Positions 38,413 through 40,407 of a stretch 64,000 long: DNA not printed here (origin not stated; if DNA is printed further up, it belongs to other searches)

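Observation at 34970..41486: T2SS-like gspCDEF core without pseudopilin genes, with an ATPase carrying a textbook tandem MshEN c-di-GMP receptor domain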

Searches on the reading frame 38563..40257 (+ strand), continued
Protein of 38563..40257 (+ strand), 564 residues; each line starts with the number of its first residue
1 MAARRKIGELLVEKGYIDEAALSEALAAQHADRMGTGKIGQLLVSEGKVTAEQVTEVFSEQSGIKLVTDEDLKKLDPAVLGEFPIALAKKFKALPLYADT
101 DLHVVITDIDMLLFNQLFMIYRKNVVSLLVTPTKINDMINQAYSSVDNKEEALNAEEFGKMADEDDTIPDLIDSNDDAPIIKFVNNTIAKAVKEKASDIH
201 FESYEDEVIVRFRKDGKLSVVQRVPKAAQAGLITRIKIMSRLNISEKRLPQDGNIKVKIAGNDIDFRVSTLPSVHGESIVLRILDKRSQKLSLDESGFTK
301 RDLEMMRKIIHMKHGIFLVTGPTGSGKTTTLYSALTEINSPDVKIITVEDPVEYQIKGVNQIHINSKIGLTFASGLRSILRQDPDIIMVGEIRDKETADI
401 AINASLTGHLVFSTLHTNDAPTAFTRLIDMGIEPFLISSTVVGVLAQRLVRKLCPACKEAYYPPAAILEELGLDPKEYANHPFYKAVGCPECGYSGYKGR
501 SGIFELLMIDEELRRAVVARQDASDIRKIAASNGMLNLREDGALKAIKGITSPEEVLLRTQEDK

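Call 26: find_encoding_contigs(protein=P0141, flank=10000, max_places=8)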
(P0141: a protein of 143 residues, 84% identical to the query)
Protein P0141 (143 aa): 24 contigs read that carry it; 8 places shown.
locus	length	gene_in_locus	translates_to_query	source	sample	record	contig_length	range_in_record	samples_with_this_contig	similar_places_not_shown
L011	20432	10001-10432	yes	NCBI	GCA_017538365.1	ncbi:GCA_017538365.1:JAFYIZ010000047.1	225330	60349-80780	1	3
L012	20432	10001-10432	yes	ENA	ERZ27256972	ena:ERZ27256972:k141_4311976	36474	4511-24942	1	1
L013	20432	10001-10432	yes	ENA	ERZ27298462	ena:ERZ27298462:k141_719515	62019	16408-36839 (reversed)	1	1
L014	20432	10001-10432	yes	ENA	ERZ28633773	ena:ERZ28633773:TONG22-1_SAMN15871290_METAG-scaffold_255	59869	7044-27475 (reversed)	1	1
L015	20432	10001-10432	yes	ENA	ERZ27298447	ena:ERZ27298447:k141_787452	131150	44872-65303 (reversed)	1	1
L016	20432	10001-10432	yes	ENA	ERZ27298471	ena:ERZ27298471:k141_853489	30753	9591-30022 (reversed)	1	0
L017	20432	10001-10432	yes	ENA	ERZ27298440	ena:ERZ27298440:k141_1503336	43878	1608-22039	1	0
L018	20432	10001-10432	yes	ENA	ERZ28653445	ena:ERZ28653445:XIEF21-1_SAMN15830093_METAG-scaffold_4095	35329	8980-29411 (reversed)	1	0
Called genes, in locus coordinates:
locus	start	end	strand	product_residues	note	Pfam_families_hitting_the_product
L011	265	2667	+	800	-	-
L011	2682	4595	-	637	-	PF00450:Peptidase_S10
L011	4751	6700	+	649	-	PF02518:HATPase_c (weak), PF13589:HATPase_c_3, PF00183:HSP90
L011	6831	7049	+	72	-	-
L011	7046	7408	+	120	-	PF01850:PIN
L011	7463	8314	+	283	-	PF07603:Lcl_C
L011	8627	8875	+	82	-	PF04014:MazE_antitoxin, PF15937:PrlF_antitoxin (weak)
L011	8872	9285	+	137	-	PF13470:PIN_3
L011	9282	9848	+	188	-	PF01966:HD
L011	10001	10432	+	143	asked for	PF07963:N_methyl (weak), PF08334:T2SSG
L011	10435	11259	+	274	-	-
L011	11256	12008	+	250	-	-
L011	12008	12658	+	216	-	PF07963:N_methyl, PF11612:T2SSJ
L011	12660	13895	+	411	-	PF21687:T2SSK_1st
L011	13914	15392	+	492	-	-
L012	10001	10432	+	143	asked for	PF07963:N_methyl (weak), PF08334:T2SSG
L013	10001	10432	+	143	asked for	PF07963:N_methyl (weak), PF08334:T2SSG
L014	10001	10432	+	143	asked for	PF07963:N_methyl (weak), PF08334:T2SSG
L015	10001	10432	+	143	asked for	PF07963:N_methyl (weak), PF08334:T2SSG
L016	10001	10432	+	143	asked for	PF07963:N_methyl (weak), PF08334:T2SSG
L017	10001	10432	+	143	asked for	PF07963:N_methyl (weak), PF08334:T2SSG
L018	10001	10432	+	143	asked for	PF07963:N_methyl (weak), PF08334:T2SSG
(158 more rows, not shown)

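Call 27: find_related_loci(query=P0141, collection=genome_contigs, flank=6000)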
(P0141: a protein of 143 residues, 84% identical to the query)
Query P0141 (143 aa) in genome_contigs; peptide patterns used: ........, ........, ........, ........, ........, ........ (x = any residue, [..] = any of these).
340 stretches matched a pattern; 122 encode a relative of the query (tblastn E <= 1e-3); the best 80 are kept; 80 distinct loci.
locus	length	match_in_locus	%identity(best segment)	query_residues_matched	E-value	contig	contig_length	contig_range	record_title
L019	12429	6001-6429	100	1-143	1e-92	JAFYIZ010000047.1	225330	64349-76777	Bacterium isolate RGIG7134 Water_buffalos_Abomasum-4__c1056816, whole genome shotgun sequence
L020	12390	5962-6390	100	1-143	1e-92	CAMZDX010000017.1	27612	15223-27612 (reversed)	MAG TPA_asm: uncultured bacterium isolate SRR10912534_bin.77_metaWRAP_v1.3_MAG genome assembly, contig: ERZ14210014.2093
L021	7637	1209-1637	99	1-143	6e-92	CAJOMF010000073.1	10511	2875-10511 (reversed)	uncultured bacterium isolate Reindeer_2_mag_13 genome assembly, contig: scaffold_5937, whole genome shotgun sequence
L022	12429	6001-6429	99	1-143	3e-91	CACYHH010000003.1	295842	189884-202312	MAG: uncultured Spirochaetales bacterium isolate RUG11946 genome assembly, contig: RUG11946_asm_3, whole genome shotgun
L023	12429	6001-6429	98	1-143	9e-91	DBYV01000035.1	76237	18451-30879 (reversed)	MAG TPA_asm: bacterium UBP6_UBA1177 isolate UBA1177 UBA1177_contig_6305, whole genome shotgun sequence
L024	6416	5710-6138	98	1-143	1e-90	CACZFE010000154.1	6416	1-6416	MAG: uncultured Spirochaetales bacterium isolate RUG12558 genome assembly, contig: RUG12558_asm_154, whole genome shotgu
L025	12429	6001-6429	97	1-143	2e-90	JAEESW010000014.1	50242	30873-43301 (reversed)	MAG: bacterium isolate Tb.RUG.391 NODE_2162_length_50242_cov_1.518009, whole genome shotgun sequence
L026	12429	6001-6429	97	1-143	2e-90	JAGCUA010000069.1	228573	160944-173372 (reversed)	Bacterium isolate RGIG10122 Yak_Rumen-4__c1645208, whole genome shotgun sequence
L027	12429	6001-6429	97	1-143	4e-90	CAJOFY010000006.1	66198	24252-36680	uncultured bacterium isolate Red_deer_3_mag_66 genome assembly, contig: scaffold_294, whole genome shotgun sequence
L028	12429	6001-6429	96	1-143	1e-89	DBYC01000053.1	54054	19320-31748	MAG TPA_asm: bacterium UBP6_UBA1196 isolate UBA1196 UBA1196_contig_16580, whole genome shotgun sequence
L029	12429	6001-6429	95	1-143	6e-89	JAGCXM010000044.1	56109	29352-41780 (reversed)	Bacterium isolate RGIG10212 Yak_Rumen-5__c2043810, whole genome shotgun sequence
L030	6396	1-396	100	12-143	4e-85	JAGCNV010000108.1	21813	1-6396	Bacterium isolate RGIG9961 Yak_Reticulum-2__c1109765, whole genome shotgun sequence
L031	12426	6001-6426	87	1-142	8e-83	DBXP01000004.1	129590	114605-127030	MAG TPA_asm: bacterium UBP6_UBA1209 isolate UBA1209 UBA1209_contig_2463, whole genome shotgun sequence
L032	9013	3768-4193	86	1-142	2e-82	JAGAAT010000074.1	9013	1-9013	Bacterium isolate RGIG8272 Water_buffalos_Rumen-5__c971226, whole genome shotgun sequence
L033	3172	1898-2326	85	1-143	3e-81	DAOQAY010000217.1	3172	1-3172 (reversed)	MAG TPA_asm: bacterium isolate AMR_MDS_1250 NODE_41628_length_3172_cov_4.721527, whole genome shotgun sequence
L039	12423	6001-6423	76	1-141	1e-71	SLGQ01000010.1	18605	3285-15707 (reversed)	MAG: Candidatus Sumerlaeota bacterium isolate CSSed165cm_107 CSSed16-5cm-7607, whole genome shotgun sequence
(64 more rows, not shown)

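Call 28: find_encoding_contigs(protein=P0010, flank=3000, max_places=10)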
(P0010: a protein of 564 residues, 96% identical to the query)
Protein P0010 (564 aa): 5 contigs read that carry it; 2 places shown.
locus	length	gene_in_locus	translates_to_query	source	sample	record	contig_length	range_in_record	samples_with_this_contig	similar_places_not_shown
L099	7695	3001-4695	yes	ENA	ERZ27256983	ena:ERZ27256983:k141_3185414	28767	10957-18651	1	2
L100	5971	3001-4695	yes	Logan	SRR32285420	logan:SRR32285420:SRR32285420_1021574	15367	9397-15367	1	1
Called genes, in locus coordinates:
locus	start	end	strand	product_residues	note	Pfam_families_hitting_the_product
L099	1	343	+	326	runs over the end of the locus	PF13180:PDZ_2 (weak)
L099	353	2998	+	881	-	PF21305:type_II_gspD_N0, PF03958:Secretin_N, PF00263:Secretin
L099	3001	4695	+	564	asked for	PF05157:MshEN (weak), PF00437:T2SSE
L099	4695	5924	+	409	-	PF28597:T2SSF_N, PF00482:T2SSF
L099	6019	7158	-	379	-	PF01370:Epimerase, PF04321:RmlD_sub_bind (weak), PF16363:GDP_Man_Dehyd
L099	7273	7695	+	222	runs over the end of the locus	PF01596:Methyltransf_3, PF01135:PCMT (weak), PF13847:Methyltransf_31 (weak), PF13578:Methyltransf_24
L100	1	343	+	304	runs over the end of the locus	PF13180:PDZ_2 (weak)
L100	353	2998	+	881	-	PF21305:type_II_gspD_N0, PF03958:Secretin_N, PF00263:Secretin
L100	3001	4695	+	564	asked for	PF05157:MshEN (weak), PF00437:T2SSE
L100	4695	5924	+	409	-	PF28597:T2SSF_N, PF00482:T2SSF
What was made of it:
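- The downstream neighbour of gspF also differs: smpB here, an epimerase in L099 (call 28).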

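Call 29: find_encoding_contigs(protein=P0163, flank=2000, max_places=10)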
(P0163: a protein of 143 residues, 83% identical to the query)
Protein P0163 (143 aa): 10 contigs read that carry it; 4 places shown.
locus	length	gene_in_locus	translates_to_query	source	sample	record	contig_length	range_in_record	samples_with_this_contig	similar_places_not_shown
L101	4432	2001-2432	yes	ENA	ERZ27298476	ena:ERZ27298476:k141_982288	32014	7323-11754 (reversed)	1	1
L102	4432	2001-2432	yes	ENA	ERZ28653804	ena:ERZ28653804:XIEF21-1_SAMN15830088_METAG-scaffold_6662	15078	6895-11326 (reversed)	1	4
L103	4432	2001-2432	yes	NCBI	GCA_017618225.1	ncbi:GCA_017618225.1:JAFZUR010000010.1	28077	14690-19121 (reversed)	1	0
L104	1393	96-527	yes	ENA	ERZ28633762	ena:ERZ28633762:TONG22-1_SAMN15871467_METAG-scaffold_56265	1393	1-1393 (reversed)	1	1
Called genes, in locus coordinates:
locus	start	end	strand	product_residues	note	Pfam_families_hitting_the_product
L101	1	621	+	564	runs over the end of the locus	PF05157:MshEN (weak), PF00437:T2SSE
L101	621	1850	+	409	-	PF28597:T2SSF_N, PF00482:T2SSF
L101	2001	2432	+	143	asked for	PF07963:N_methyl (weak), PF08334:T2SSG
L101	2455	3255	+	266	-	-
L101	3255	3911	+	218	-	PF07963:N_methyl (faint)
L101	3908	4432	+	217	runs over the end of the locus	PF07963:N_methyl, PF11612:T2SSJ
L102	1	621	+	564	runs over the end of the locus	PF05157:MshEN, PF00437:T2SSE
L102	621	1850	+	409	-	PF28597:T2SSF_N, PF00482:T2SSF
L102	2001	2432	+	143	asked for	PF07963:N_methyl (weak), PF08334:T2SSG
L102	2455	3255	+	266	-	-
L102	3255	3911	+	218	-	PF07963:N_methyl (faint)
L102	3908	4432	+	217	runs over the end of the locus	PF07963:N_methyl, PF11612:T2SSJ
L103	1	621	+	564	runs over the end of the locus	PF05157:MshEN, PF00437:T2SSE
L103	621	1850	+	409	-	PF28597:T2SSF_N, PF00482:T2SSF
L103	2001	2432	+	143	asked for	PF07963:N_methyl (weak), PF08334:T2SSG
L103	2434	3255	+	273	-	-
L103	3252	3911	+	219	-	PF07963:N_methyl (faint)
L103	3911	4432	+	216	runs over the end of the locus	PF07963:N_methyl, PF11612:T2SSJ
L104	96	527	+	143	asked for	PF07963:N_methyl (weak), PF08334:T2SSG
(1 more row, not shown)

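Call 31: find_encoding_contigs(protein=P0170, flank=2500, max_places=10)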
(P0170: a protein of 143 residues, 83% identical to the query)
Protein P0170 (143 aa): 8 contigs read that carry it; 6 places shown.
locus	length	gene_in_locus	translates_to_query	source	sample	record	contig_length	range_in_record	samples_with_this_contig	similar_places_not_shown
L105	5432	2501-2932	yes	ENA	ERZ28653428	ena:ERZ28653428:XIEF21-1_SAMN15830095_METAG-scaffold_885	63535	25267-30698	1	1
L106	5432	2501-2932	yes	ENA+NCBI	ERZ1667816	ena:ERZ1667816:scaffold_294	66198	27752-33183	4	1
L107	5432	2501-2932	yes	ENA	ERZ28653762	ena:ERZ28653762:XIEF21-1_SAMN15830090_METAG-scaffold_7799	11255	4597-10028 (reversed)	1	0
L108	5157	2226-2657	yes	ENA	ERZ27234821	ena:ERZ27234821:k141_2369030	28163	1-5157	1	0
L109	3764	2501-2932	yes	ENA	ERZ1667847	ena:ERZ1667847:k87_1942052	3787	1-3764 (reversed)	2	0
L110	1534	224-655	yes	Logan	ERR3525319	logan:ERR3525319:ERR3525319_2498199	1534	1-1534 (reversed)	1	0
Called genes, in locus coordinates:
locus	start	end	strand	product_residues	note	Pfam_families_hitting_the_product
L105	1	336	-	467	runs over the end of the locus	PF00350:Dynamin_N (faint), PF16360:GTP-bdg_M, PF01926:MMR_HSR1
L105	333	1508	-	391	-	PF07075:NamZ_N, PF20732:NamZ_C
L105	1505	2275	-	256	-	PF01066:CDP-OH_P_transf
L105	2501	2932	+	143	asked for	PF07963:N_methyl (weak), PF08334:T2SSG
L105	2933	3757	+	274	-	-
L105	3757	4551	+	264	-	-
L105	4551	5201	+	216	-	PF07963:N_methyl, PF11612:T2SSJ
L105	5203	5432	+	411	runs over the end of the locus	PF21687:T2SSK_1st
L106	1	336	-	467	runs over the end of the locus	PF00350:Dynamin_N (faint), PF16360:GTP-bdg_M, PF01926:MMR_HSR1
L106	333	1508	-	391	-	PF07075:NamZ_N, PF20732:NamZ_C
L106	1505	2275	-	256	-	PF01066:CDP-OH_P_transf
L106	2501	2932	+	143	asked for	PF07963:N_methyl (weak), PF08334:T2SSG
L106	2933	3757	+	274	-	-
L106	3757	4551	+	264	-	-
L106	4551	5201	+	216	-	PF07963:N_methyl, PF11612:T2SSJ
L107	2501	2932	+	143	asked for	PF07963:N_methyl (weak), PF08334:T2SSG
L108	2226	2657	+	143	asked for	PF07963:N_methyl (weak), PF08334:T2SSG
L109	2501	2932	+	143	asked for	PF07963:N_methyl (weak), PF08334:T2SSG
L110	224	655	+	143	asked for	PF07963:N_methyl (weak), PF08334:T2SSG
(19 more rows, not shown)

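Call 32: find_encoding_contigs(protein=P0146, flank=2500, max_places=10)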
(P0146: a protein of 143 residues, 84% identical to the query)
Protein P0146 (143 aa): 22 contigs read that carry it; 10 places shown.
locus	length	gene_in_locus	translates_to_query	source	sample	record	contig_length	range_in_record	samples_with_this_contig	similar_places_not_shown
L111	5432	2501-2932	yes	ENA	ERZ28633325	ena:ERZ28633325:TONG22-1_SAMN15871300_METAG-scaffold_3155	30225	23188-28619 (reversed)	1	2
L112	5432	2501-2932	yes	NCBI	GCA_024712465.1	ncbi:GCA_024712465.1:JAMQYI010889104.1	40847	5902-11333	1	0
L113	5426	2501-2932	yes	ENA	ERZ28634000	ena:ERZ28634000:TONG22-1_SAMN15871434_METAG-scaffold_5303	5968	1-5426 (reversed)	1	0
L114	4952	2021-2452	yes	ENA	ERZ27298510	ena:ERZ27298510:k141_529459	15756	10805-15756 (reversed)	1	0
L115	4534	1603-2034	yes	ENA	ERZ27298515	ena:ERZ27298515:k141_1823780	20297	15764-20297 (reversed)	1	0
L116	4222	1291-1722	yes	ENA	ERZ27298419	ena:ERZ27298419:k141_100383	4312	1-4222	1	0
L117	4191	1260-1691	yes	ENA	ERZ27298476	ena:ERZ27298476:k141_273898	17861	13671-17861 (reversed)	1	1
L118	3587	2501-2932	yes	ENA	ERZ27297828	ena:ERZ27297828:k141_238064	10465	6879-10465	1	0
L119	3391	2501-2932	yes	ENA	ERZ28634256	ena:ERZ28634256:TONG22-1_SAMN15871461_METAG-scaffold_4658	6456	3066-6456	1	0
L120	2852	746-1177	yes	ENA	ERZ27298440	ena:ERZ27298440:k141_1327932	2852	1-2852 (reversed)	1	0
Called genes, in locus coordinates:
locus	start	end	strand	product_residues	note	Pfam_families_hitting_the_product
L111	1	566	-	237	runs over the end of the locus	PF14622:Ribonucleas_3_3, PF00636:Ribonuclease_3, PF00035:dsrm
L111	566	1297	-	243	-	PF08032:SpoU_sub_bind, PF00588:SpoU_methylase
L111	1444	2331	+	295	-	PF01259:SAICAR_synt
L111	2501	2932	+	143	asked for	PF07963:N_methyl (weak), PF08334:T2SSG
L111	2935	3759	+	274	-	-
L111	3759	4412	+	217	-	-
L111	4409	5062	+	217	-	PF07963:N_methyl, PF11612:T2SSJ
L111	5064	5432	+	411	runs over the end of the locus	PF21687:T2SSK_1st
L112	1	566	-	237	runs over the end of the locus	PF14622:Ribonucleas_3_3, PF00636:Ribonuclease_3, PF00035:dsrm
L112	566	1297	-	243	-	PF08032:SpoU_sub_bind, PF00588:SpoU_methylase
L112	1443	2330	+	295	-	PF01259:SAICAR_synt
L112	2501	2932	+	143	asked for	PF07963:N_methyl (weak), PF08334:T2SSG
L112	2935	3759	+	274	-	-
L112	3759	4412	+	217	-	-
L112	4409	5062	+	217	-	PF07963:N_methyl, PF11612:T2SSJ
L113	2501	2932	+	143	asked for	PF07963:N_methyl (weak), PF08334:T2SSG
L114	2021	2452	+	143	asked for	PF07963:N_methyl (weak), PF08334:T2SSG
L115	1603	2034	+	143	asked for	PF07963:N_methyl (weak), PF08334:T2SSG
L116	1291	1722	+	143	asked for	PF07963:N_methyl (weak), PF08334:T2SSG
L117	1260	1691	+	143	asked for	PF07963:N_methyl (weak), PF08334:T2SSG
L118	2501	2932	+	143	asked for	PF07963:N_methyl (weak), PF08334:T2SSG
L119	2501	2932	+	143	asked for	PF07963:N_methyl (weak), PF08334:T2SSG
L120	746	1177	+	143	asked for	PF07963:N_methyl (weak), PF08334:T2SSG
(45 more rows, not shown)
